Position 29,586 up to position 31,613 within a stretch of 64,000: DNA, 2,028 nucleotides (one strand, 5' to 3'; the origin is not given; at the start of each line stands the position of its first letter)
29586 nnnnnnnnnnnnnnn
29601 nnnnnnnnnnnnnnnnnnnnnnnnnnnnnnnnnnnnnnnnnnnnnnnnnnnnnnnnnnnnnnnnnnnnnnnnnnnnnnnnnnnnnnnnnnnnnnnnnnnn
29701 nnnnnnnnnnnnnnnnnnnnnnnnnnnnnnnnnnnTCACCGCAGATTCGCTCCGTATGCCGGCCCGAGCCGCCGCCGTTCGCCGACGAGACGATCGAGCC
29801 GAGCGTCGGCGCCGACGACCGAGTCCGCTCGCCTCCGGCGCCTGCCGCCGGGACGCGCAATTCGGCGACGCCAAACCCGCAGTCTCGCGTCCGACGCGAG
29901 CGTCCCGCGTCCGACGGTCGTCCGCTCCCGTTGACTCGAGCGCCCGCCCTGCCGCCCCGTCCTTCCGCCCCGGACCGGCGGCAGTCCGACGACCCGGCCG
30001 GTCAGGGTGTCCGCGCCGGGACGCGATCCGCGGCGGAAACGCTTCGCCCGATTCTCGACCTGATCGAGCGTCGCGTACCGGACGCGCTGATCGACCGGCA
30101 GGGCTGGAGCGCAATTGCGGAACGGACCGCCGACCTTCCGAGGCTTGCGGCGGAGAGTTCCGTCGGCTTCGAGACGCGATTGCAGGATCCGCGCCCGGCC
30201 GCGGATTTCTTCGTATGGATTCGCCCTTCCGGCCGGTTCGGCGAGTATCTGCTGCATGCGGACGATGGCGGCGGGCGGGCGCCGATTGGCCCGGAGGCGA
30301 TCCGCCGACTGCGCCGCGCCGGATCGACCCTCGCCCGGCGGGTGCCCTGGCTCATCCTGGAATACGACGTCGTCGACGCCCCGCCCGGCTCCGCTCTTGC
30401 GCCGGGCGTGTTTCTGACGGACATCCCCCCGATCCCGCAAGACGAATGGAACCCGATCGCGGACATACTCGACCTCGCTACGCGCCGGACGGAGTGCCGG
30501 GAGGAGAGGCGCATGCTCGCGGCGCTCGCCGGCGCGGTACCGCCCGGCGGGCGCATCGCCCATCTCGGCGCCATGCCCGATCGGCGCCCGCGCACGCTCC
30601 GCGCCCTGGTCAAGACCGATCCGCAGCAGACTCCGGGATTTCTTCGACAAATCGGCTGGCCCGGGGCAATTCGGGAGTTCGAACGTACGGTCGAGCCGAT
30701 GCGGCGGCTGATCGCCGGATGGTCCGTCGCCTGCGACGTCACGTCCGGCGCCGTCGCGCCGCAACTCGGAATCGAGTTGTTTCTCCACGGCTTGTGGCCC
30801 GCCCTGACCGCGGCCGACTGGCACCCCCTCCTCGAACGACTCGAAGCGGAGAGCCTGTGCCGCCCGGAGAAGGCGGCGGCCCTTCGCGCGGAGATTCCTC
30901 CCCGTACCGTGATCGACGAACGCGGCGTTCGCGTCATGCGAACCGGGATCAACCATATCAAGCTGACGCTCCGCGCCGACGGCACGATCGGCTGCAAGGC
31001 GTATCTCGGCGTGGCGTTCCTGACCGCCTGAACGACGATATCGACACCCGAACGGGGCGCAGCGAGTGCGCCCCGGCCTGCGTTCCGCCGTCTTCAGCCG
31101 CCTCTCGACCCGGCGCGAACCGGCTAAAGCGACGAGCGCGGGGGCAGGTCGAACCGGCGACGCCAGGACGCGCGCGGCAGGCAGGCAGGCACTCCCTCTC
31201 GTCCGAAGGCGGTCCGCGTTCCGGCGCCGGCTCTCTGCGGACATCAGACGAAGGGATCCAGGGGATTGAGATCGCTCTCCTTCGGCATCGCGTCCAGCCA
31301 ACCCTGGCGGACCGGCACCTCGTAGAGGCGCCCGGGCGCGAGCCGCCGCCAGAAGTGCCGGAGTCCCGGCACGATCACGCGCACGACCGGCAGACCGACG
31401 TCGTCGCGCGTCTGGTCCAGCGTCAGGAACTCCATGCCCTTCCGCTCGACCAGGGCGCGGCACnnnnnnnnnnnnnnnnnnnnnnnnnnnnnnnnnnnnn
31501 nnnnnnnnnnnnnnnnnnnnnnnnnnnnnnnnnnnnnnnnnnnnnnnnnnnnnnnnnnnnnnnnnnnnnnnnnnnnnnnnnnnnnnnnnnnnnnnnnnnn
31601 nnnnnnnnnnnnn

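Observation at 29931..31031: Unassignable 366-aa protein between the YcaO gene and the export operon: five helix/beta-hairpin repeats suggest an ABBA-type (prenyltransferase-like) barrel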

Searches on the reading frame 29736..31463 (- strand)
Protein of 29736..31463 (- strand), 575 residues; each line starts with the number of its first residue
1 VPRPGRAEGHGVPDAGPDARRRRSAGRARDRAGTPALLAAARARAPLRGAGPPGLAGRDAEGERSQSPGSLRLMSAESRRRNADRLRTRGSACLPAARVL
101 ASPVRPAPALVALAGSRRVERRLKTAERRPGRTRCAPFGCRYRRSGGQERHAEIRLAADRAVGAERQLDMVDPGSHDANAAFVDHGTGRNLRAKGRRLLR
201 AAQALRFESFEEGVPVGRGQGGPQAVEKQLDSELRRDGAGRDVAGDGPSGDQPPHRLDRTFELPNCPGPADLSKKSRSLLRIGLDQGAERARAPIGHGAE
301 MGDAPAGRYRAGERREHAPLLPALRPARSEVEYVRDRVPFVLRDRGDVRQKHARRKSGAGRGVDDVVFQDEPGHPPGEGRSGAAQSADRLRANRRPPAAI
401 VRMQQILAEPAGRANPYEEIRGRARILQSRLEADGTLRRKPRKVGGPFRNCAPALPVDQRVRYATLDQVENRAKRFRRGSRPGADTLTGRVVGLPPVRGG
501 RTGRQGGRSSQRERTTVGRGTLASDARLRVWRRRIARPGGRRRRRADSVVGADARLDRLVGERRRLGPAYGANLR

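Call 6: search_protein_families(library=pfam, proteins=[window:29736-31463:-], max_evalue=1)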
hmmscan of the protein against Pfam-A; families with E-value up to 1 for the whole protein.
window:29736-31463:- (575 aa): 1 family
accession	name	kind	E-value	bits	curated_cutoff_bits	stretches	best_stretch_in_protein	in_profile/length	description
PF19645.4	DUF6148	-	0.99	10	27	0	526-553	46-73/74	Family of unknown function (DUF6148)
